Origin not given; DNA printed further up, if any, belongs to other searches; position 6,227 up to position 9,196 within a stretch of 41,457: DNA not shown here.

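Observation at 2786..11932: Two convergent operons share sigma-54-type promoters and the same upstream palindrome: candidate undescribed signalling/transport module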

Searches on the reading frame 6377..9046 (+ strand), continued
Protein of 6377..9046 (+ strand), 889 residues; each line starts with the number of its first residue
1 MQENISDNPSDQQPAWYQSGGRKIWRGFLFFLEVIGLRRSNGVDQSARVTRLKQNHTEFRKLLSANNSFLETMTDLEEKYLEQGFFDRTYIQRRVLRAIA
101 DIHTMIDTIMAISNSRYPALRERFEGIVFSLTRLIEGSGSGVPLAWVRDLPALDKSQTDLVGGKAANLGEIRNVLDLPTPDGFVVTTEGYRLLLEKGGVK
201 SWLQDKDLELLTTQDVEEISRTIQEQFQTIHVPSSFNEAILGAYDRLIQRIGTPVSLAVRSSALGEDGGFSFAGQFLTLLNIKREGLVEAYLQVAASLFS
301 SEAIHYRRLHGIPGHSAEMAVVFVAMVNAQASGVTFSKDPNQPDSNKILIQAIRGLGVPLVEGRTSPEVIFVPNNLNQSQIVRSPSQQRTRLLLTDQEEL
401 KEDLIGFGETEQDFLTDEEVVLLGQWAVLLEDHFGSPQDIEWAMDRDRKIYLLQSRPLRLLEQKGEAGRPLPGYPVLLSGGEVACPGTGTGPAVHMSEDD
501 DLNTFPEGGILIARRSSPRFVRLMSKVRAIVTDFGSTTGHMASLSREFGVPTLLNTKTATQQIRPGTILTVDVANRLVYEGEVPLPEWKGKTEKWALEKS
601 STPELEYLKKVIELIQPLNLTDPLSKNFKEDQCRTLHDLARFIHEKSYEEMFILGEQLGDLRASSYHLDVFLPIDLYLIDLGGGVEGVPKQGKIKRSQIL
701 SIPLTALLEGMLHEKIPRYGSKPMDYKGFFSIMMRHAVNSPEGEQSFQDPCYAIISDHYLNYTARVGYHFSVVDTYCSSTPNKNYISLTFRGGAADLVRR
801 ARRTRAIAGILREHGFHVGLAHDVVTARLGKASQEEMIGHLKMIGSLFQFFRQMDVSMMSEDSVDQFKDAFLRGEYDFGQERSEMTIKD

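Call 70: search_protein_families(library=pfam, proteins=[L026:20355-20801:-, L073:4622-5335:+, L018:13236-13727:+, L063:6764-7579:-, L064:12651-13220:+, L046:4348-5760:-, L013:2213-2965:-, L023:12354-13058:-, L016:3786-4086:-], max_evalue=0.001)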
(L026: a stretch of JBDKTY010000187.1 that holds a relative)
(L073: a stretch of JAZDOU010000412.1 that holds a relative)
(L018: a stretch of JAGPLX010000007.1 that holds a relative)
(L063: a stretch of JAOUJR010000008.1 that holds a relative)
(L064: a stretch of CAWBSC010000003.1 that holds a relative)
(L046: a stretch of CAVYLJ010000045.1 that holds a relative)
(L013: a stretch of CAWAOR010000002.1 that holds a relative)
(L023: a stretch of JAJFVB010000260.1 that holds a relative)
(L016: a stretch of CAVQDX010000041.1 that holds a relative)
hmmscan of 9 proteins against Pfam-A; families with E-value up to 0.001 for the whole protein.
L026:20355-20801:- (148 aa): 1 family
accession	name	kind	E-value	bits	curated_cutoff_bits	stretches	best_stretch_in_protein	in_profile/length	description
PF00582.32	Usp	-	3.9e-28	99.2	24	1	2-144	4-141/141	Universal stress protein family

L073:4622-5335:+ (237 aa): 0 families

L018:13236-13727:+ (163 aa): 0 families

L063:6764-7579:- (271 aa): 0 families

L064:12651-13220:+ (189 aa): 0 families

L046:4348-5760:- (470 aa): 1 family
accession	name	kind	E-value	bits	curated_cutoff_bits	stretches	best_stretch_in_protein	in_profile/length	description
PF07396.17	Porin_O_P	-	3e-42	145.7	20.9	1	98-469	3-369/370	Phosphate-selective porin O and P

L013:2213-2965:- (250 aa): 0 families

L023:12354-13058:- (234 aa): 6 families
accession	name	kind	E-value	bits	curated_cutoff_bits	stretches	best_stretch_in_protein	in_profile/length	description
PF00005.33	ABC_tran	-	7.1e-31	108.1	25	1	19-162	3-136/137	ABC transporter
PF13304.12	AAA_21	-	7e-11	43.2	27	1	29-58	1-42/304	AAA domain, putative AbiEii toxin, Type IV TA system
PF02463.25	SMC_N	-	0.00011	22.1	40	0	26-48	23-45/220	RecF/RecN/SMC N terminal domain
PF13514.12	AAA_27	-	0.00028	21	22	1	20-50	19-49/206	AAA domain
PF13604.12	AAA_30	-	0.00064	19.9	27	0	26-59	17-50/191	AAA domain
PF13191.12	AAA_16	-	0.00069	20.6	32.6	1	28-90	25-85/167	AAA ATPase domain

L016:3786-4086:- (100 aa): 0 families
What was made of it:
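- An anion-selective porin gene lies beside the cluster in three loci (call 70).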

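Call 72: find_homologous_proteins(query=L051:3320-4744:+, max_evalue=1e-30)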
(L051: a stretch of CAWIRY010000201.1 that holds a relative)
Query L051:3320-4744:+ (475 aa): 8000 proteins with E <= 1e-30 among 8000 candidates; the best 120 are listed.
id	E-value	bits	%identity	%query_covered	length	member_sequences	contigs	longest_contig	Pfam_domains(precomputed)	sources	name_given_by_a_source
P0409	9.4e-277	936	90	100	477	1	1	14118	PF00158.33,PF25601.2,PF02954.26,PF14532.13,PF07728.21,PF00072.31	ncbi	ncbi:MAG: sigma-54 dependent transcriptional regulator [Pseudomonadota bacterium]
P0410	3.8e-274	927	90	100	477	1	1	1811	PF00158.33,PF25601.2,PF02954.26,PF14532.13,PF07728.21,PF00072.31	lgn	-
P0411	4.3e-273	924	89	99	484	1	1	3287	PF00158.33,PF25601.2,PF02954.26,PF14532.13,PF07728.21,PF00072.31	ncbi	-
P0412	4.1e-272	921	88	100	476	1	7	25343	PF00158.33,PF25601.2,PF02954.26,PF14532.13,PF07728.21,PF00072.31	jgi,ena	jgi:two-component system nitrogen regulation response regulator GlnG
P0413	5.2e-271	917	89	100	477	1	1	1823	PF00158.33,PF25601.2,PF02954.26,PF14532.13,PF07728.21,PF00072.31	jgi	-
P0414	1.2e-270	916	88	99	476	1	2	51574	PF00158.33,PF25601.2,PF02954.26,PF14532.13,PF07728.21,PF00072.31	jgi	jgi:DNA-binding NtrC family response regulator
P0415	1.8e-270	915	89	100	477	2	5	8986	PF00158.33,PF25601.2,PF02954.26,PF14532.13,PF07728.21,PF00072.31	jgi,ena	-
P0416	3.4e-270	914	88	100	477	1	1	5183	PF00158.33,PF25601.2,PF02954.26,PF14532.13,PF07728.21,PF00072.31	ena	-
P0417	1.1e-267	906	87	100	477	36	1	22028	PF00158.33,PF25601.2,PF02954.26,PF14532.13,PF07728.21,PF00072.31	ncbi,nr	ncbi:MAG: sigma-54-dependent Fis family transcriptional regulator [Deltaproteobacteria bacterium]|nr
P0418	2.3e-267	905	86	100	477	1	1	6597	PF00158.33,PF25601.2,PF02954.26,PF14532.13,PF07728.21,PF00072.31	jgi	jgi:DNA-binding NtrC family response regulator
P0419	5.6e-267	904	87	100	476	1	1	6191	PF00158.33,PF25601.2,PF02954.26,PF14532.13,PF07728.21,PF00072.31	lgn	-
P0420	6.9e-267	903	86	100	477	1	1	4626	PF00158.33,PF25601.2,PF02954.26,PF14532.13,PF07728.21,PF00072.31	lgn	-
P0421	7.4e-267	903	87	100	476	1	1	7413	PF00158.33,PF25601.2,PF02954.26,PF14532.13,PF07728.21,PF00072.31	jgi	jgi:DNA-binding NtrC family response regulator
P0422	1.9e-266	902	86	100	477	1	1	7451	PF00158.33,PF25601.2,PF02954.26,PF14532.13,PF07728.21,PF00072.31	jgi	jgi:DNA-binding NtrC family response regulator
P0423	7.6e-266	900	86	100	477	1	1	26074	PF00158.33,PF25601.2,PF02954.26,PF14532.13,PF07728.21,PF00072.31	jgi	jgi:nitrogen regulation protein NR(I)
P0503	2.5e-226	770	72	100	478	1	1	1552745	PF00158.33,PF25601.2,PF02954.26,PF00004.36,PF14532.13,PF07728.21,PF00072.31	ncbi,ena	-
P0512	3.2e-226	769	72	100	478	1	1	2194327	PF00158.33,PF25601.2,PF02954.26,PF14532.13,PF07728.21,PF00072.31,PF13191.13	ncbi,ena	-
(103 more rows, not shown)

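Call 76: find_encoding_contigs(protein=P0503, flank=10000, max_places=2)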
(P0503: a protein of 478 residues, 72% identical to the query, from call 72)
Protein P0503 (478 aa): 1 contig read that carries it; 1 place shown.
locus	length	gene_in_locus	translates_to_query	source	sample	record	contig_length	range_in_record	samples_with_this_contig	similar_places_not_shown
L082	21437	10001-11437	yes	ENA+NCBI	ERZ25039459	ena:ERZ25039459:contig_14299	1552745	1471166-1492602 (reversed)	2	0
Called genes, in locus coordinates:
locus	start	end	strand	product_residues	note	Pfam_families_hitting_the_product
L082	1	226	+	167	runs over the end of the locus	PF01243:PNPOx_N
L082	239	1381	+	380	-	PF13439:Glyco_transf_4, PF13579:Glyco_trans_4_4, PF00534:Glycos_transf_1, PF13692:Glyco_trans_1_4, PF13524:Glyco_trans_1_2 (weak)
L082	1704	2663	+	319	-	PF08240:ADH_N, PF16912:Glu_dehyd_C (faint), PF00107:ADH_zinc_N (weak)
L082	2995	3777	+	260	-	PF00089:Trypsin, PF13365:Trypsin_2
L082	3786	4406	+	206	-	PF12697:Abhydrolase_6 (weak), PF12146:Hydrolase_4, PF20408:Abhydrolase_11 (faint)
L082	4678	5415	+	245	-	PF13528:Glyco_trans_1_3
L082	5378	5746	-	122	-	-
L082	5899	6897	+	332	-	-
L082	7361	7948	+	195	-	PF07670:Gate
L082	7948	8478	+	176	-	PF07670:Gate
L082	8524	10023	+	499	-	PF12729:4HB_MCP_1, PF00512:HisKA, PF02518:HATPase_c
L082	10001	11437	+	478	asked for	PF00072:Response_reg, PF00158:Sigma54_activat, PF14532:Sigma54_activ_2, PF00004:AAA (weak), PF07728:AAA_5 (weak), PF25601:AAA_lid_14, PF02954:HTH_8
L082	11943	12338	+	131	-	PF00072:Response_reg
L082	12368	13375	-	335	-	PF01925:TauE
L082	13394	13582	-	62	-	-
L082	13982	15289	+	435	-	PF01925:TauE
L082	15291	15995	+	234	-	-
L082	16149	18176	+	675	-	PF01326:PPDK_N, PF00391:PEP-utilizers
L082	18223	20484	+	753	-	PF02743:dCache_1, PF00989:PAS, PF08448:PAS_4, PF13426:PAS_9, PF00512:HisKA, PF02518:HATPase_c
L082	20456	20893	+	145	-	PF00072:Response_reg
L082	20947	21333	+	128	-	PF00072:Response_reg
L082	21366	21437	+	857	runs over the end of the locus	PF01326:PPDK_N, PF00391:PEP-utilizers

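Call 77: find_encoding_contigs(protein=P0512, flank=10000, max_places=2)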
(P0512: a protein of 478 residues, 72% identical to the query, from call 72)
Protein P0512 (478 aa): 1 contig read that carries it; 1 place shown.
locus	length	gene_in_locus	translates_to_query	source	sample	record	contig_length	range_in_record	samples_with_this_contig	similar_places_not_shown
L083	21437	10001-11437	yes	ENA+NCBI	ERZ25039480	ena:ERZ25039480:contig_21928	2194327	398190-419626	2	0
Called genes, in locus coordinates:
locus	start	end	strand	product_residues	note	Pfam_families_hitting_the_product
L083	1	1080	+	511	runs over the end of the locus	-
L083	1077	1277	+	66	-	-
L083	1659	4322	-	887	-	PF01326:PPDK_N, PF00391:PEP-utilizers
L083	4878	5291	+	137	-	PF00582:Usp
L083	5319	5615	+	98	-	PF28216:DVU0150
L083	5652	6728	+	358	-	PF01925:TauE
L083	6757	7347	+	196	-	PF16222:DUF4881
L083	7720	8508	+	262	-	-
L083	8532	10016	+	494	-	PF12729:4HB_MCP_1, PF00512:HisKA, PF02518:HATPase_c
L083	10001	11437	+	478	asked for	PF00072:Response_reg, PF00158:Sigma54_activat, PF13191:AAA_16 (faint), PF14532:Sigma54_activ_2, PF07728:AAA_5 (weak), PF25601:AAA_lid_14, PF02954:HTH_8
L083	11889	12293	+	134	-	PF00072:Response_reg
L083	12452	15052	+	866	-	PF01326:PPDK_N, PF00391:PEP-utilizers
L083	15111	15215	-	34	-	-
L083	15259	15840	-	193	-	-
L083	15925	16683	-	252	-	PF02525:Flavodoxin_2, PF03358:FMN_red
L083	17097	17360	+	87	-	-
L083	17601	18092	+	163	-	PF00383:dCMP_cyt_deam_1, PF14437:MafB19-deam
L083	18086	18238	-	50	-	-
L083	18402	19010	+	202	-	PF00160:Pro_isomerase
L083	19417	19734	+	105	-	PF20660:DUF6812 (weak)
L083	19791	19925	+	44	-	PF00160:Pro_isomerase (weak)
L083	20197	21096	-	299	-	PF03631:Virul_fac_BrkB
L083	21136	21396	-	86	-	PF01894:YjbQ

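Call 81: search_protein_families(library=pfam, proteins=[L083:5319-5615:+, L082:13394-13582:-], max_evalue=0.001)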
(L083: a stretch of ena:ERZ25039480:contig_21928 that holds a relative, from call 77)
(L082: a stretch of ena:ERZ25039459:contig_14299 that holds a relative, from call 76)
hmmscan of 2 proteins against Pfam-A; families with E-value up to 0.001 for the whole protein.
L083:5319-5615:+ (98 aa): 0 families

L082:13394-13582:- (62 aa): 0 families

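Call 99: find_related_loci(query=A7, collection=metagenome_contigs, flank=10000)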
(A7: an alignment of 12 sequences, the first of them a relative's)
Query A7 (475 aa) in metagenome_contigs; peptide patterns used: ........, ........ (x = any residue, [..] = any of these).
600 stretches matched a pattern (row limit reached: there are more); 600 encode a relative of the query (tblastn E <= 1e-3); the best 80 are kept; 80 distinct loci.
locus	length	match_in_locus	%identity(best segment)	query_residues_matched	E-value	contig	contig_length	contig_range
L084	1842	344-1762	64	1-471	0e+0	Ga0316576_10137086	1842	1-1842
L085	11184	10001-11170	71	1-390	0e+0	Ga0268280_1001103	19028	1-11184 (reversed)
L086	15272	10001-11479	46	1-465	2e-137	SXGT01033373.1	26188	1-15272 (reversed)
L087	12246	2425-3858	47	1-475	1e-126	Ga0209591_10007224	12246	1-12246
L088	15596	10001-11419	45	2-467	8e-125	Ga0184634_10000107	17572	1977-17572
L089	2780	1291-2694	46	4-468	1e-128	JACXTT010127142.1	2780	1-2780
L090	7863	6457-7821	44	1-462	6e-121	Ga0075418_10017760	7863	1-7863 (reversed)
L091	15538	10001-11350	43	4-469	3e-119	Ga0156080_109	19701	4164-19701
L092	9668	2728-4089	44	1-467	3e-119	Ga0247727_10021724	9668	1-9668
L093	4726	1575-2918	44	4-475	7e-119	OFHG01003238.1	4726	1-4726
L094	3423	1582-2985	44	4-469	1e-120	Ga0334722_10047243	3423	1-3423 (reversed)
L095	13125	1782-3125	45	4-464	4e-117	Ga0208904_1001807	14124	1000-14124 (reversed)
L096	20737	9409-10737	45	4-470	3e-117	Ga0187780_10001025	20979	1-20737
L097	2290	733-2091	45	1-464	2e-123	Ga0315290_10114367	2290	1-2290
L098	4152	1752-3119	43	3-460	2e-118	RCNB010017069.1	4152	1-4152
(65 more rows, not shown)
